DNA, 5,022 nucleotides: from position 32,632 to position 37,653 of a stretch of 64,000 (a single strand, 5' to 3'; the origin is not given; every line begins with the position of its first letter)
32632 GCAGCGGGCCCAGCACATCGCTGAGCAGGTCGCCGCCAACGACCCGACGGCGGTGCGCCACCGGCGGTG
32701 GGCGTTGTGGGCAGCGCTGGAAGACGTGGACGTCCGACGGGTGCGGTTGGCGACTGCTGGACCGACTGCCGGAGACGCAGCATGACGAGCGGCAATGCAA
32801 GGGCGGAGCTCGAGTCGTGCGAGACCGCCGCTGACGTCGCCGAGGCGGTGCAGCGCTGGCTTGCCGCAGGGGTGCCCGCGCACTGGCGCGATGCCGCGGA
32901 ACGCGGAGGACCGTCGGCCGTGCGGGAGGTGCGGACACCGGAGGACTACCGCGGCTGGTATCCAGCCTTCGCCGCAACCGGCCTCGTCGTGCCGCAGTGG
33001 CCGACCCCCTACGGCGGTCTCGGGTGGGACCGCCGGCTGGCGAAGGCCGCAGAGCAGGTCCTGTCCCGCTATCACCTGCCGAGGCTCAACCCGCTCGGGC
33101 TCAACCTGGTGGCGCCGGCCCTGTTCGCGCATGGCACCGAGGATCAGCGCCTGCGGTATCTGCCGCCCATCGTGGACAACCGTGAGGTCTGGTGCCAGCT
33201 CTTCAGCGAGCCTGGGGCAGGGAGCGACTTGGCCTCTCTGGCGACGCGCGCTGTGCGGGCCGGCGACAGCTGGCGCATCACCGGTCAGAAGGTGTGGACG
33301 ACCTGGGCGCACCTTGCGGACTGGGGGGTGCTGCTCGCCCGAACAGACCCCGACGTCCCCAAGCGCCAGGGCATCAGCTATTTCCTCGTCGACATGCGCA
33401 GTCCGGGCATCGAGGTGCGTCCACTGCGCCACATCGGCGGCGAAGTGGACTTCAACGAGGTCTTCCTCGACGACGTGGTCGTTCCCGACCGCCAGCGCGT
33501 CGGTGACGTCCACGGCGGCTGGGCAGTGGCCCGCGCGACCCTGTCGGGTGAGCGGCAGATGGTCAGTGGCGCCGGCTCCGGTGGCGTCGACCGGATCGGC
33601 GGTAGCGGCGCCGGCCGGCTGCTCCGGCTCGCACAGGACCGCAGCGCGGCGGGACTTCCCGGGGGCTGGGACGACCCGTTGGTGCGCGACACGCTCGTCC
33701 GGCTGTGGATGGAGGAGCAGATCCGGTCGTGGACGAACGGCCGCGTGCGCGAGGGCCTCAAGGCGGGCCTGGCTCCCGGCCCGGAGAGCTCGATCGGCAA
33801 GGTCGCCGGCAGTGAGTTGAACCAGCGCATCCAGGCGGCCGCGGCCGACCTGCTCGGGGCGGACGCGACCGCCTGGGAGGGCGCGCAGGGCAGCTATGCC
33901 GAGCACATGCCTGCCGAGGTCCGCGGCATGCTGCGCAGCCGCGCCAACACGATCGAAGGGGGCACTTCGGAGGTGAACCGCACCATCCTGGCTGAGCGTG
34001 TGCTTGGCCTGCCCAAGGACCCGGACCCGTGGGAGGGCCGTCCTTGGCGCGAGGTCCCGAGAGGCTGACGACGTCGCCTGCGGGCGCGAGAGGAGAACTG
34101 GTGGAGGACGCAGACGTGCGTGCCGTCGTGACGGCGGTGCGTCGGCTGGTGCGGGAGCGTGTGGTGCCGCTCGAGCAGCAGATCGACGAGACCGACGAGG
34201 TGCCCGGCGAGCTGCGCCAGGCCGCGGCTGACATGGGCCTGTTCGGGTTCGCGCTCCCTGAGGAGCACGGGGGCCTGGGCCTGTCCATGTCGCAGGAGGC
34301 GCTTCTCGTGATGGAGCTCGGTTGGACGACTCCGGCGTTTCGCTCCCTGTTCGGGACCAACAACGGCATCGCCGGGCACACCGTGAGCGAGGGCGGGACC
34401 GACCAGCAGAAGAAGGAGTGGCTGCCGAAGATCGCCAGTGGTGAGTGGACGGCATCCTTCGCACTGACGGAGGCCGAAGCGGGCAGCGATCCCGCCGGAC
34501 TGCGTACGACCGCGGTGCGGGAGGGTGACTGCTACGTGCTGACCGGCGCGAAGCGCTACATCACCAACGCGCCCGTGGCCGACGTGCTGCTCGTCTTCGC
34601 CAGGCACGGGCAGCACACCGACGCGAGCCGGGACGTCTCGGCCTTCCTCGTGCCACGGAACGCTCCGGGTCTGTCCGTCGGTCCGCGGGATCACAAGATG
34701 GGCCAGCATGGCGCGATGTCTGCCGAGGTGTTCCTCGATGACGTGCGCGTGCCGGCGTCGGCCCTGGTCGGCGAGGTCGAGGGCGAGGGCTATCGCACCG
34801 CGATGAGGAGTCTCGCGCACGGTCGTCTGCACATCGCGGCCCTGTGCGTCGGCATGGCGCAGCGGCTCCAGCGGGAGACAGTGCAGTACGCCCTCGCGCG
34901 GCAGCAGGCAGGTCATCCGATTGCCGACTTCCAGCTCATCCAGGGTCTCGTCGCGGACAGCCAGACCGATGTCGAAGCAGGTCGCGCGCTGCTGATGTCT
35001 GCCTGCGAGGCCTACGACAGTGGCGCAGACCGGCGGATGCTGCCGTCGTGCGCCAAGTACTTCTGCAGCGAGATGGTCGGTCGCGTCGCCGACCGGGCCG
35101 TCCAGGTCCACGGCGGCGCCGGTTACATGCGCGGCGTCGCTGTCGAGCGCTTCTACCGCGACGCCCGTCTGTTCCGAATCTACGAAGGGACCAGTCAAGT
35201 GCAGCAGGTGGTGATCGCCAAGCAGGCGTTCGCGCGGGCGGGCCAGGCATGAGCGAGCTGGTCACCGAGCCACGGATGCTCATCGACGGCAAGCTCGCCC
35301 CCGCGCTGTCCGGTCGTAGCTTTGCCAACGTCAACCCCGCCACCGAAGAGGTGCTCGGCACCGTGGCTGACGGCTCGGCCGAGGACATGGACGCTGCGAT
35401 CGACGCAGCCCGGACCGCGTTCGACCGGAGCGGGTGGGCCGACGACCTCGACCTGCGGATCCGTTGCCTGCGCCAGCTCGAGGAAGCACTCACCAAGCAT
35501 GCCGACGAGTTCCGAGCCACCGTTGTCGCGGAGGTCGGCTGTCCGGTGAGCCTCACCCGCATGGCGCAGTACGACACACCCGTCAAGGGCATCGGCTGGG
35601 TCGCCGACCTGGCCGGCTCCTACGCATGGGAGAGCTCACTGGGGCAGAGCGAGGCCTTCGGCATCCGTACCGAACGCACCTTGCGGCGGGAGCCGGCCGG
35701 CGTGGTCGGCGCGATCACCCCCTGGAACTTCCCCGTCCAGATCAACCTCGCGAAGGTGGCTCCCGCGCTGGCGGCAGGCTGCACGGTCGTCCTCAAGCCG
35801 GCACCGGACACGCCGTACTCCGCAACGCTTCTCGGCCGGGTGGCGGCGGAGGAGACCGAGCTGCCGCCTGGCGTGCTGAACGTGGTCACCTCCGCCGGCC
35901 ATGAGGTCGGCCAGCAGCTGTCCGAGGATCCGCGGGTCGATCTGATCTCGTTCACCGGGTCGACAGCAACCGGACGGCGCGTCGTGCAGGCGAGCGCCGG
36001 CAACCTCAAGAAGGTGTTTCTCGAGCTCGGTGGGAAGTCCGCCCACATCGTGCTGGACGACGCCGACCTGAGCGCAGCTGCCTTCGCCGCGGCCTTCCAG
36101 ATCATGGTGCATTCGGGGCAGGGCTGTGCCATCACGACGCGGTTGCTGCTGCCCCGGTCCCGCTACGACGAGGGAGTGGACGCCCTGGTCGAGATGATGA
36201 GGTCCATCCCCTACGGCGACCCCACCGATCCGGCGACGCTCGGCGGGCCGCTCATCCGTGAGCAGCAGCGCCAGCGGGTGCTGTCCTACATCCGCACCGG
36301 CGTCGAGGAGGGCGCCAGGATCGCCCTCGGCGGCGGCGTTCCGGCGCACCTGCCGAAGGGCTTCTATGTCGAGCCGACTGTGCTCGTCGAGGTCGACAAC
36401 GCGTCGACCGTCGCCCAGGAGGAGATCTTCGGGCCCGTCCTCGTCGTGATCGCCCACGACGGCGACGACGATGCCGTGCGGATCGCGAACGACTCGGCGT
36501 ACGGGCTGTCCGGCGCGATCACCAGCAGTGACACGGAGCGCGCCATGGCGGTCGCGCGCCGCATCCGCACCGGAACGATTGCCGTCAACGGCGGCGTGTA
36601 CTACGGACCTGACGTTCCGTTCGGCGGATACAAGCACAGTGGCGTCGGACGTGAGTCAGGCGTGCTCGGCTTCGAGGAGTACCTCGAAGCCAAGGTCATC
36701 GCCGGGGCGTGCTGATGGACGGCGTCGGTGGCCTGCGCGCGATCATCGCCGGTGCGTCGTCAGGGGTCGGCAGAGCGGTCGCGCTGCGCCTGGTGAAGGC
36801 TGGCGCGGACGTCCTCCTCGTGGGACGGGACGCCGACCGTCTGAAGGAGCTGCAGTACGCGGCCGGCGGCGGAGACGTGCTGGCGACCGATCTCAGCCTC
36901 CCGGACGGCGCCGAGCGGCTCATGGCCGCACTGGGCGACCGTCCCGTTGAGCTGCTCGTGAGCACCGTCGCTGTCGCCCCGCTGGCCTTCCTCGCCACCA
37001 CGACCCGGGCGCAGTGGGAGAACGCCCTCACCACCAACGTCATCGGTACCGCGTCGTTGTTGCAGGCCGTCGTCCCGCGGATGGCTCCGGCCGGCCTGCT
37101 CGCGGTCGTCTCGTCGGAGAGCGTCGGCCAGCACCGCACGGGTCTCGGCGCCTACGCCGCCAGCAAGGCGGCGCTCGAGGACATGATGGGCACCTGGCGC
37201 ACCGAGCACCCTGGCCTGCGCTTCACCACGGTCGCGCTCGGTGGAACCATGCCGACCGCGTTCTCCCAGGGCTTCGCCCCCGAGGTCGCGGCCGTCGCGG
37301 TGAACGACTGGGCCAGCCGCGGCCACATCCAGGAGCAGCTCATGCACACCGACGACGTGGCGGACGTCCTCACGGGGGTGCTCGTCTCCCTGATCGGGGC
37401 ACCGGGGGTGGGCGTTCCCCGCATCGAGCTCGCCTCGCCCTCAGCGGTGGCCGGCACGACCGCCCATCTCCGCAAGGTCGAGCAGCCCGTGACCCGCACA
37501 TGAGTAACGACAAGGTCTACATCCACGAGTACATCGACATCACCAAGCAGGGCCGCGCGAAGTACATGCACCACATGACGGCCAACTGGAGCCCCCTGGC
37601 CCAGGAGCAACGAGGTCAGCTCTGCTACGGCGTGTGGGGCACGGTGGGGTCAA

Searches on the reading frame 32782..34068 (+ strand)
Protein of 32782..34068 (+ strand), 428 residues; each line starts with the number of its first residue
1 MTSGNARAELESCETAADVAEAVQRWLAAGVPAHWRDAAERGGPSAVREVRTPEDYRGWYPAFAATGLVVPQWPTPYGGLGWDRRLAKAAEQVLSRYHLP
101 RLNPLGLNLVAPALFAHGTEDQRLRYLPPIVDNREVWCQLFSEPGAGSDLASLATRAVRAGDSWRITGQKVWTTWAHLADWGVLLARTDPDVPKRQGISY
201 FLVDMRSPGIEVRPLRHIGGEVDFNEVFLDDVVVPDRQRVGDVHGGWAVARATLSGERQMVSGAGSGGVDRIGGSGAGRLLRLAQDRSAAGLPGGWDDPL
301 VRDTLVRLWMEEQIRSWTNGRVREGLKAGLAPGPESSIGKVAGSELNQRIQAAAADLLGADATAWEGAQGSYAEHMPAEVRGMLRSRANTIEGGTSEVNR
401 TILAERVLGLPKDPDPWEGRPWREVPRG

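Call 50: search_protein_families(library=pfam, proteins=[window:32782-34068:+], max_evalue=0.00001)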
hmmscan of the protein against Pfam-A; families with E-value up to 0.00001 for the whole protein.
window:32782-34068:+ (428 aa): 3 families
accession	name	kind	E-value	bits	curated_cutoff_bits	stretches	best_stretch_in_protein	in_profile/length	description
PF02770.24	Acyl-CoA_dh_M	-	1.6e-19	70.3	33.3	1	138-232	1-97/97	Acyl-CoA dehydrogenase, middle domain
PF00441.29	Acyl-CoA_dh_1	-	6.9e-16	59.2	22.4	1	245-408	2-150/150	Acyl-CoA dehydrogenase, C-terminal domain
PF02771.21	Acyl-CoA_dh_N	-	3.1e-09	37.6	22.9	1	48-132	24-111/113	Acyl-CoA dehydrogenase, N-terminal domain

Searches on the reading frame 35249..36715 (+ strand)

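Call 50: search_protein_families(library=pfam, proteins=[window:35249-36715:+], max_evalue=0.00001)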
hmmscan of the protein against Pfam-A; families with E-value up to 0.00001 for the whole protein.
window:35249-36715:+ (488 aa): 1 family
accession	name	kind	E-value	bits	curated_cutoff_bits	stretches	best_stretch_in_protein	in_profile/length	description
PF00171.27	Aldedh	-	1.3e-150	502.4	23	1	23-484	7-461/461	Aldehyde dehydrogenase family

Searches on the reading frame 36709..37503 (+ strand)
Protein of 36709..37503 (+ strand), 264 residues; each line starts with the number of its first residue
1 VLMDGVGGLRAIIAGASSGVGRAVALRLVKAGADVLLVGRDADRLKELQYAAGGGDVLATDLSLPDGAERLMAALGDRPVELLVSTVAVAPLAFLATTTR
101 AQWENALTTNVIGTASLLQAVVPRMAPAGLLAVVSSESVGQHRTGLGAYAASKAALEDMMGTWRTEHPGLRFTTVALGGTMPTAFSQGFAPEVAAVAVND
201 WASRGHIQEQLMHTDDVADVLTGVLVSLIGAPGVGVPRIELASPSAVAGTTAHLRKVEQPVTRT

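Call 51: search_protein_families(library=pfam, proteins=[window:36709-37503:+], max_evalue=0.00001)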
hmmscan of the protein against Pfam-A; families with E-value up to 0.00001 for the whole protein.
window:36709-37503:+ (264 aa): 4 families
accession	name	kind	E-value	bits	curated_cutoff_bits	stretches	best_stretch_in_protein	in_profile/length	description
PF00106.31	adh_short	-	9.1e-25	87.7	26.6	1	11-186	3-187/195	short chain dehydrogenase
PF13561.12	adh_short_C2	-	3e-20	73.3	27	1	15-220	1-212/236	Enoyl-(Acyl carrier protein) reductase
PF08659.16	KR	-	1.6e-09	38.4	22.6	1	12-176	4-174/180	KR domain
PF01370.27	Epimerase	-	3.7e-06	27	20.9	1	12-219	2-219/240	NAD dependent epimerase/dehydratase family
